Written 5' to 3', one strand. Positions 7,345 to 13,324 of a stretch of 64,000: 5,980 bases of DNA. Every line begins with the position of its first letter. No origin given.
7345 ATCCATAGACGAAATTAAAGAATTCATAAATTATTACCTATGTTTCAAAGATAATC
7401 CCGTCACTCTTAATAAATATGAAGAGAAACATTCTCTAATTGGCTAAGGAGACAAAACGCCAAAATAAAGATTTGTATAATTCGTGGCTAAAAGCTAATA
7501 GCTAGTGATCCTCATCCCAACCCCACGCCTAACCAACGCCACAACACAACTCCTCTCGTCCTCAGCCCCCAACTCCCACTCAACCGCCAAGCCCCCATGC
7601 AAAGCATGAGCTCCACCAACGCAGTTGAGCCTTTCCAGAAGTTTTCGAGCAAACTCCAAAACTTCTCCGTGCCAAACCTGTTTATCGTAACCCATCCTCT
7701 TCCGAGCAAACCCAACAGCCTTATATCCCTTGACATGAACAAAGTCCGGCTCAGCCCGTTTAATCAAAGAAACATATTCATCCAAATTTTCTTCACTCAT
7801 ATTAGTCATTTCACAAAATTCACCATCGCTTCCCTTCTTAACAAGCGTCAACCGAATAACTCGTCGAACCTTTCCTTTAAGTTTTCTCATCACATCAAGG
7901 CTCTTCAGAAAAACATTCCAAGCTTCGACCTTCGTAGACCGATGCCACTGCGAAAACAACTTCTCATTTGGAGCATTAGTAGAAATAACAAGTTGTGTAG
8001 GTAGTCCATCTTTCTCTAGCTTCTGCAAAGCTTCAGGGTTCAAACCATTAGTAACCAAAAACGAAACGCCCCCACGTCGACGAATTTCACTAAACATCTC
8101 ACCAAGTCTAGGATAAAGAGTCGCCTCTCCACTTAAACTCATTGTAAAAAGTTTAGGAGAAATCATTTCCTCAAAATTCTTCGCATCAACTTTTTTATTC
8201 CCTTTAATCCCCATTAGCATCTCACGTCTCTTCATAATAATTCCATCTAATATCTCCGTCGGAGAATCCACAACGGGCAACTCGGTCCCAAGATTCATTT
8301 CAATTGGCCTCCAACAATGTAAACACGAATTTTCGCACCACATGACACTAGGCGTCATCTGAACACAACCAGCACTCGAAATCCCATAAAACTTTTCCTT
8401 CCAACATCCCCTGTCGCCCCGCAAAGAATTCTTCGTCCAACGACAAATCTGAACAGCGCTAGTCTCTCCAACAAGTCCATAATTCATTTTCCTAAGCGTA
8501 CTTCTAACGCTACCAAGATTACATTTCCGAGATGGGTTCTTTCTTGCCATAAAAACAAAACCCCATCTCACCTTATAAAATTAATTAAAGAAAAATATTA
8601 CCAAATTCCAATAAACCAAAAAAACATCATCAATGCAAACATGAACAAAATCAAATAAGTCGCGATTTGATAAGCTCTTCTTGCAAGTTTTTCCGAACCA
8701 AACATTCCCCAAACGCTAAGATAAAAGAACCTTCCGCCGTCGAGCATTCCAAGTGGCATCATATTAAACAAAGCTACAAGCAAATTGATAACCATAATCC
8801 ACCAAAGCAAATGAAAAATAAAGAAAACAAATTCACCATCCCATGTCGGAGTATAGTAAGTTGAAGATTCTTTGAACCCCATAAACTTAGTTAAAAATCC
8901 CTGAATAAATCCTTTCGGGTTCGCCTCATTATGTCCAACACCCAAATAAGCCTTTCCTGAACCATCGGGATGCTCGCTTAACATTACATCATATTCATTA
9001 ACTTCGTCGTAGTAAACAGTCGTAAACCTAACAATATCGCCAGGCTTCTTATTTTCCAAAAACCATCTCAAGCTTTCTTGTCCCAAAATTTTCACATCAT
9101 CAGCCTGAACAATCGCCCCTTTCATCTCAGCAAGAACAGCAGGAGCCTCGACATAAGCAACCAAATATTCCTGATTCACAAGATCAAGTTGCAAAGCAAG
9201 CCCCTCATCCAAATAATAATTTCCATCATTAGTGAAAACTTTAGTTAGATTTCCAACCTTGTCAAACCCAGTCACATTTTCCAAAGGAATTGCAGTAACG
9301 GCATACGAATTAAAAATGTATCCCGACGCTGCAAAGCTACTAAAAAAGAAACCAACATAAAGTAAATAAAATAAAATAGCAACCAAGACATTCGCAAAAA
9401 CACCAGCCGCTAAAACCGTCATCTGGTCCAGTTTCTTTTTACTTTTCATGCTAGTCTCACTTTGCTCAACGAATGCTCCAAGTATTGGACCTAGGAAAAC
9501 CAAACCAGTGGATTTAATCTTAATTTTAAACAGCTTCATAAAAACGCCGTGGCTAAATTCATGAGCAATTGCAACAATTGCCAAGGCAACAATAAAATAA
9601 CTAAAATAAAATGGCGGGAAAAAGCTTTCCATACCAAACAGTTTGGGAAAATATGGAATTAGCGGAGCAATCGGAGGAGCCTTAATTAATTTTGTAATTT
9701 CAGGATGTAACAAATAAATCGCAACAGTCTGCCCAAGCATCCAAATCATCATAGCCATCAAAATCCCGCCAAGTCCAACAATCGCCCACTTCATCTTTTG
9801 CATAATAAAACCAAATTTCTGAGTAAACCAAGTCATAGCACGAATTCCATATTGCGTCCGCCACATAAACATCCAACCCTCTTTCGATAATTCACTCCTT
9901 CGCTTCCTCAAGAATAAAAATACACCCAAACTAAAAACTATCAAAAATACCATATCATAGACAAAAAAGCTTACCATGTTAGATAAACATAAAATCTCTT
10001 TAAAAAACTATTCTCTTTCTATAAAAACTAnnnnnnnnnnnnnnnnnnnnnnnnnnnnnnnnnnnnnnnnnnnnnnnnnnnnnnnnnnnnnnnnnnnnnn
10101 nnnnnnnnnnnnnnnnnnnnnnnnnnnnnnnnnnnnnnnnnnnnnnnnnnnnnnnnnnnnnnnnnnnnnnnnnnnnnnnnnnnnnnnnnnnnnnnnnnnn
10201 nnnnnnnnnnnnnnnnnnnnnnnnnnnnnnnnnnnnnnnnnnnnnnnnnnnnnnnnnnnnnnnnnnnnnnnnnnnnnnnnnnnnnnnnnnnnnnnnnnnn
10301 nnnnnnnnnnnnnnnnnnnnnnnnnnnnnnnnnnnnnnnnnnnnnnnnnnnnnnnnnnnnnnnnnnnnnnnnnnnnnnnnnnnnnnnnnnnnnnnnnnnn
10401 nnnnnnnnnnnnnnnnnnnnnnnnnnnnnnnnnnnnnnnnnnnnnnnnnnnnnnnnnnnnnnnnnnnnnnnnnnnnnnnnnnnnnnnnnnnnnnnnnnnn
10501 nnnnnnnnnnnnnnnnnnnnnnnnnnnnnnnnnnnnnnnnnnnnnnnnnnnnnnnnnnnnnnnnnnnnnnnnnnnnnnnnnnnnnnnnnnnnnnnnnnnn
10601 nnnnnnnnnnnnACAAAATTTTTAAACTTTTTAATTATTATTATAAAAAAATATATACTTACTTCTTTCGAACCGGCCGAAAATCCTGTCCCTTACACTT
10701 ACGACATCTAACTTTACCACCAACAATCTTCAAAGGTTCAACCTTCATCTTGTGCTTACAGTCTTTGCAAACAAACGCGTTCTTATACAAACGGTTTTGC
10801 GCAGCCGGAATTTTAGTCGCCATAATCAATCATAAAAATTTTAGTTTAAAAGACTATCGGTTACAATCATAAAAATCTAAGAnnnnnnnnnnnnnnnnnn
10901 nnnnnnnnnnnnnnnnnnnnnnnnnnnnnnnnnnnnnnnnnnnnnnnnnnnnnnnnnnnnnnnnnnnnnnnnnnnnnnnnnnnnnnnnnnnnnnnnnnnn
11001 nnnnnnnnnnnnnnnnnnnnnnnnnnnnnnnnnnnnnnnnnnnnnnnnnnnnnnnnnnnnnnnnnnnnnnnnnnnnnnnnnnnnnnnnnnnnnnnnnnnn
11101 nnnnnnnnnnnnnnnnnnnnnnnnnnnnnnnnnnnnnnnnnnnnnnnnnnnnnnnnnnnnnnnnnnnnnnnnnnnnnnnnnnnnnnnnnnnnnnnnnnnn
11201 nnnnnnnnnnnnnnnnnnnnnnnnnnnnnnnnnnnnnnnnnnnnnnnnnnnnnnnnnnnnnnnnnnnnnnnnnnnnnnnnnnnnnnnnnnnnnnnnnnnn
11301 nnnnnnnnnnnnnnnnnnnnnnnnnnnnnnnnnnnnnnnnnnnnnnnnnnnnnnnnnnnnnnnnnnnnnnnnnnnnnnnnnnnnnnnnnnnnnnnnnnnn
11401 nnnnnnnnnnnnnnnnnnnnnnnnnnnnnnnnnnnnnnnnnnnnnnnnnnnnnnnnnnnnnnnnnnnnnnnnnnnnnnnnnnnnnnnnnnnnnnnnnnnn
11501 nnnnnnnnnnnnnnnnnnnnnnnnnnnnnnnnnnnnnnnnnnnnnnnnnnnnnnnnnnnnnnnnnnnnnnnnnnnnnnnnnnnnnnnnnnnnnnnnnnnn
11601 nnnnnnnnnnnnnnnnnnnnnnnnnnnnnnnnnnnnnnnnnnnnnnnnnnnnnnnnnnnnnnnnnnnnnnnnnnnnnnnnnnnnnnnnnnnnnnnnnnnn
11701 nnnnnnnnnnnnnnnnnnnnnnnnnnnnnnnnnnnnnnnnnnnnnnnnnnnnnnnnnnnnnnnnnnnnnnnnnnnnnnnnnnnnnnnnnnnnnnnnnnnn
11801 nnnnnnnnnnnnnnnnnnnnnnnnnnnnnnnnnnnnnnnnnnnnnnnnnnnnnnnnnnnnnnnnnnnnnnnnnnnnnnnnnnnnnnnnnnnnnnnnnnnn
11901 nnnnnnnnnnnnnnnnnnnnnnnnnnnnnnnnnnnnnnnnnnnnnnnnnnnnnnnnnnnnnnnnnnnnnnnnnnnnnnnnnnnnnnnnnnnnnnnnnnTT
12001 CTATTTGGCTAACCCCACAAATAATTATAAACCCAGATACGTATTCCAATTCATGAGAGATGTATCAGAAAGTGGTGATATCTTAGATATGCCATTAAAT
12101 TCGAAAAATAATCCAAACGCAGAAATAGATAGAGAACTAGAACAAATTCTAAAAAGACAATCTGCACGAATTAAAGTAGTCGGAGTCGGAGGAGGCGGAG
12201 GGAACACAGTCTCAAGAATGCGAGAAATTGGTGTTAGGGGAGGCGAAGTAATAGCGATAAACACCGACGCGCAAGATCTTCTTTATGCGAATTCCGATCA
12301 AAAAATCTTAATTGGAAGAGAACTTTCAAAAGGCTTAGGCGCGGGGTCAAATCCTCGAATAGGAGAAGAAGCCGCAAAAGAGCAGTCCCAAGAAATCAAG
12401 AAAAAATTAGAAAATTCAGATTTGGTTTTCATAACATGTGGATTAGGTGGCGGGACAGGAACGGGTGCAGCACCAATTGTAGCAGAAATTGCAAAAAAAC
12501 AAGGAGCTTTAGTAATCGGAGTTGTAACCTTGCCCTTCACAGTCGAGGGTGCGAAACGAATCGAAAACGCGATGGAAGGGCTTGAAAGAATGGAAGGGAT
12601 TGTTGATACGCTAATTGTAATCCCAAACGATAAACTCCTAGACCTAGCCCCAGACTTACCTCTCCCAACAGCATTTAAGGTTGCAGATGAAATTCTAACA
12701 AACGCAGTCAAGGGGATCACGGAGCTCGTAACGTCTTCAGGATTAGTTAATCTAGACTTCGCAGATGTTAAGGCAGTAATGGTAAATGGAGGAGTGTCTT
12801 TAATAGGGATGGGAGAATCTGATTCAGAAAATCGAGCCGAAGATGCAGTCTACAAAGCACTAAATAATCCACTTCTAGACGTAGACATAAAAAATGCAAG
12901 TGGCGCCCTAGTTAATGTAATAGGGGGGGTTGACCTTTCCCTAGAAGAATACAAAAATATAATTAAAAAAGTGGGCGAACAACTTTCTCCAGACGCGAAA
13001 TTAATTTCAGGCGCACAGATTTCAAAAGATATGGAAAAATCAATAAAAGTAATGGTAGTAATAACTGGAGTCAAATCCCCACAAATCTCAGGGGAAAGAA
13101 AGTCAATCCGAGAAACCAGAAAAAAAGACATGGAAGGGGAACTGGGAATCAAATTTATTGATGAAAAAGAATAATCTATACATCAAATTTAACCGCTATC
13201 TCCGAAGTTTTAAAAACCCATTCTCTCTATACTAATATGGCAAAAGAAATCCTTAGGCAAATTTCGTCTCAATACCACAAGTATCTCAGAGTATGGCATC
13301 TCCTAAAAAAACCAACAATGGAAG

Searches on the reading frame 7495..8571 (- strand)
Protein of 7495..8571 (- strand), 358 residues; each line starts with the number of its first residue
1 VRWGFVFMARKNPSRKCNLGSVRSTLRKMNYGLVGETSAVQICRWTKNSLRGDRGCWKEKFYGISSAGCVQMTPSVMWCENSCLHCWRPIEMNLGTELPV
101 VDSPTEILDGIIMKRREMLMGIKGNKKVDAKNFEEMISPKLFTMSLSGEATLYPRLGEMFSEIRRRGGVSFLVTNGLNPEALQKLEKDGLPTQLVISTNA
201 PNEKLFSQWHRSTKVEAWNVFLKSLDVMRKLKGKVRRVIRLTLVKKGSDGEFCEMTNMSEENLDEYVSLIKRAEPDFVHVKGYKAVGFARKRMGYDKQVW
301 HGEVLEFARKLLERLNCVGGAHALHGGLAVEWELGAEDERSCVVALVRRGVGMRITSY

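Call 62: search_protein_families(library=pfam, proteins=[window:7495-8571:-], max_evalue=0.001)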
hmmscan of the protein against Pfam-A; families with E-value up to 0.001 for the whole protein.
window:7495-8571:- (358 aa): 2 families
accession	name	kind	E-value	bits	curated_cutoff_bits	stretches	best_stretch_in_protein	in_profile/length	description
PF04055.27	Radical_SAM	-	2.5e-09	37.9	29.5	1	78-256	6-163/166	Radical SAM superfamily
PF08608.17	Wyosine_form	-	6.1e-09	36.5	22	1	272-346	1-61/63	Wyosine base formation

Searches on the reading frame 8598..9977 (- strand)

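Call 61: search_protein_families(library=pfam, proteins=[window:8598-9977:-], max_evalue=0.001)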
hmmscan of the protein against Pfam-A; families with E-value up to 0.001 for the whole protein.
window:8598-9977:- (459 aa): 1 family
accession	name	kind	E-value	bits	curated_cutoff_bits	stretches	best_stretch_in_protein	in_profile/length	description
PF02163.28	Peptidase_M50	-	3.3e-22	79.4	27.2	1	127-447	1-218/221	Peptidase family M50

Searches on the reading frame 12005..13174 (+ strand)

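Call 61: search_protein_families(library=pfam, proteins=[window:12005-13174:+], max_evalue=0.001)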
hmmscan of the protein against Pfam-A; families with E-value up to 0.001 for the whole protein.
window:12005-13174:+ (389 aa): 2 families
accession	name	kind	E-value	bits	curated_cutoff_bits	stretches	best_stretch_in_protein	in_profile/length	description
PF00091.31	Tubulin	-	2.2e-48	165.5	33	1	55-214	1-188/190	Tubulin/FtsZ family, GTPase domain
PF12327.13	FtsZ_C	-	1.7e-32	112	27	1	263-357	1-95/95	FtsZ family, C-terminal domain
